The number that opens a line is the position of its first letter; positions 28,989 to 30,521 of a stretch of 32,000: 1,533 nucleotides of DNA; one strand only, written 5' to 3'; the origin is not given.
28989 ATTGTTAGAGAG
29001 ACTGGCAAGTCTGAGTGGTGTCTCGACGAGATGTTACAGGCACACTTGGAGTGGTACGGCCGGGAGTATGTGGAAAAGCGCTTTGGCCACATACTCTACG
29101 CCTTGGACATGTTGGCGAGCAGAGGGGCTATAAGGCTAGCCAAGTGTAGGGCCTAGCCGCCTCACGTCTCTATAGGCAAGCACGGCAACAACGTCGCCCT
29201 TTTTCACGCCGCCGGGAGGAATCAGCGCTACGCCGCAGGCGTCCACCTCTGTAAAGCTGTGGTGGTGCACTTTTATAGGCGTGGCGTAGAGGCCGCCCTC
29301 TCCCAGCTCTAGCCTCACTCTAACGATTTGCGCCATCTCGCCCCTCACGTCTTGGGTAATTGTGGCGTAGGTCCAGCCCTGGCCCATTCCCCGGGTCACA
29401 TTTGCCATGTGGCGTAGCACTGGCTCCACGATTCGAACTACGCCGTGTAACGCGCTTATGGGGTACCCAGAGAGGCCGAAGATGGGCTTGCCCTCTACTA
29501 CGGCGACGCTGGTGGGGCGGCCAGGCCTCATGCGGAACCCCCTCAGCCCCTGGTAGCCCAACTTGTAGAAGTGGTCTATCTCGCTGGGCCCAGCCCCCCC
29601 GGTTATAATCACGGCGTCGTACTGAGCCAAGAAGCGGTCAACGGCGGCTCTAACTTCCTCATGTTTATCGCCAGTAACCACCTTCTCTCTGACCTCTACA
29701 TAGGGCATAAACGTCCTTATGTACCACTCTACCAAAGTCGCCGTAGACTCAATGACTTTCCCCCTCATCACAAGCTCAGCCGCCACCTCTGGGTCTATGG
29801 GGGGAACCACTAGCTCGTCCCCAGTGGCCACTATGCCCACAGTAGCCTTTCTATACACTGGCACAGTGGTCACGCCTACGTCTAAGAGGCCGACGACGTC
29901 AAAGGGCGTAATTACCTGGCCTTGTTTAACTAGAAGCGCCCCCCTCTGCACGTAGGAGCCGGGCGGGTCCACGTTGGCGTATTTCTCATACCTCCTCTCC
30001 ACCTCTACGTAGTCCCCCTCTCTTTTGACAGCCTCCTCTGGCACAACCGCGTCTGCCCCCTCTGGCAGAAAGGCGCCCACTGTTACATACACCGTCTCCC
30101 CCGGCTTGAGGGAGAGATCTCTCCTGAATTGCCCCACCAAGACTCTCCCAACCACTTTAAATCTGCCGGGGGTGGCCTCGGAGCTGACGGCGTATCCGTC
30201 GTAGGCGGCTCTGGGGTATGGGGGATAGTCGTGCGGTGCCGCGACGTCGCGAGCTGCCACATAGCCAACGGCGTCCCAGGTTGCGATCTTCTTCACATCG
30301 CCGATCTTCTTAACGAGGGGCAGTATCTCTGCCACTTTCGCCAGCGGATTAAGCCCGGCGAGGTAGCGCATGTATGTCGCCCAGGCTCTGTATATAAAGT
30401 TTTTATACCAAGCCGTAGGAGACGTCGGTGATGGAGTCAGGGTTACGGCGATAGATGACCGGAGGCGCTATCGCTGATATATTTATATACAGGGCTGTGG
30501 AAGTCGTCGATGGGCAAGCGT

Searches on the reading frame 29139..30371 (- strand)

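Call 74: search_protein_families(library=pfam, proteins=[window:29139-30371:-], max_evalue=0.00001)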
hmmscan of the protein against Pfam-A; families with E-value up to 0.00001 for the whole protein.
window:29139-30371:- (411 aa): 2 families
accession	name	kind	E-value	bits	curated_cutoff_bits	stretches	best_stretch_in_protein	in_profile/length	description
PF03453.22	MoeA_N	-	1.2e-31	110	30.8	1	19-166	13-160/160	MoeA N-terminal region (domain I and II)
PF00994.29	MoCF_biosynth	-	1.1e-15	58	26.6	1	179-321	1-144/144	Probable molybdopterin binding domain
